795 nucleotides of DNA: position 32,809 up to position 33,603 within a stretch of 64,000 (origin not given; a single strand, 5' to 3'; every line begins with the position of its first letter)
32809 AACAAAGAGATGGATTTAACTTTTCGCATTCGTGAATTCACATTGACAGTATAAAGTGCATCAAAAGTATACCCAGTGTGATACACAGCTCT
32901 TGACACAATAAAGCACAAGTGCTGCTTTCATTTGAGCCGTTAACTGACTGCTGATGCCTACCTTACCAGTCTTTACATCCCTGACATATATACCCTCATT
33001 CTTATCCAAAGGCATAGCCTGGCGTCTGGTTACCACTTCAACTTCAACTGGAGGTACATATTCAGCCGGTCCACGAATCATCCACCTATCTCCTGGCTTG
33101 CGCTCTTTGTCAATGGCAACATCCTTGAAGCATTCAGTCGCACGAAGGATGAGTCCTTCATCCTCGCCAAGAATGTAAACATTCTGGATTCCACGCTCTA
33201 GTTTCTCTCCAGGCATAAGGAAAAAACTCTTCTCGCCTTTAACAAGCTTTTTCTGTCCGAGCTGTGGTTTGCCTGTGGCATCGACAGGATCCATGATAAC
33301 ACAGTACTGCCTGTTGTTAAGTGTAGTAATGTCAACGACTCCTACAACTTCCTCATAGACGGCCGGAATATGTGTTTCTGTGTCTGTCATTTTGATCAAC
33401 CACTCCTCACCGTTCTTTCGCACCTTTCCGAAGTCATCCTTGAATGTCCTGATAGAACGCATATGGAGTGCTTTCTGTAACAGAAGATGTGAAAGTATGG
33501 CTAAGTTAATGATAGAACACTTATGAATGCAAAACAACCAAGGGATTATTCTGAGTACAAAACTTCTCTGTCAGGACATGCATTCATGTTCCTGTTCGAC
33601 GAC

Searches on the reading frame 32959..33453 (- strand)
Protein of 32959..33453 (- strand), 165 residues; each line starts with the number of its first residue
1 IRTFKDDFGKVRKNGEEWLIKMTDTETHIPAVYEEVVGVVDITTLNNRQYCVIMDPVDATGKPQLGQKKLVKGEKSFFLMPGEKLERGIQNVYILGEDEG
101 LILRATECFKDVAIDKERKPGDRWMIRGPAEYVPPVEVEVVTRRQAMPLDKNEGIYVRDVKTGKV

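Call 35: find_homologous_proteins(query=window:32959-33453:-, max_evalue=1e-20)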
Query seq(165 aa) (165 aa): 206 proteins with E <= 1e-20 among 397 candidates; the best 120 are listed.
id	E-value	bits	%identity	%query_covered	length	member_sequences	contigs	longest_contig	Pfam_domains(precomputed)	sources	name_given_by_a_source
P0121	9.3e-74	264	71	94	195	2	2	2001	PF17794.7,PF01505.24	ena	-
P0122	1.5e-73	264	71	100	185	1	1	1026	PF17794.7,PF01505.24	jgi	jgi:major vault protein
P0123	5.2e-72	259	65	89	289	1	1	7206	PF17794.7,PF01505.24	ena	-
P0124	4.0e-70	253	70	100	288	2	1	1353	PF17795.7,PF17796.7,PF17794.7,PF01505.24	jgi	jgi:major vault protein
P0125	3.7e-65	236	64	99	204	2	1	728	PF17794.7,PF01505.24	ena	-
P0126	4.7e-65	236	55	100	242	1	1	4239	PF17796.7,PF17794.7,PF01505.24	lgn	-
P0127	2.6e-64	234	63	89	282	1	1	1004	PF17794.7,PF01505.24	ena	-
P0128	4.1e-63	230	77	70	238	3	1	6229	PF17794.7,PF01505.24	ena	-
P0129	7.1e-63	229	78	67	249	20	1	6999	PF17794.7,PF01505.24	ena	-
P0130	6.4e-62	226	68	78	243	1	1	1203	PF17794.7,PF01505.24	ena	-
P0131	2.9e-60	221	70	89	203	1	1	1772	PF17796.7,PF17794.7,PF01505.24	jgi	-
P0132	2.9e-59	217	78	67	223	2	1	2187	PF17794.7,PF01505.24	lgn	-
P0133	8.1e-59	216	67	83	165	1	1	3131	PF17796.7,PF17794.7,PF01505.24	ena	-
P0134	2.0e-58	215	56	79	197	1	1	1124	PF17796.7,PF17794.7,PF01505.24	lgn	-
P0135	6.2e-58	213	62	95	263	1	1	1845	PF17795.7,PF17796.7,PF17794.7,PF01505.24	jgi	-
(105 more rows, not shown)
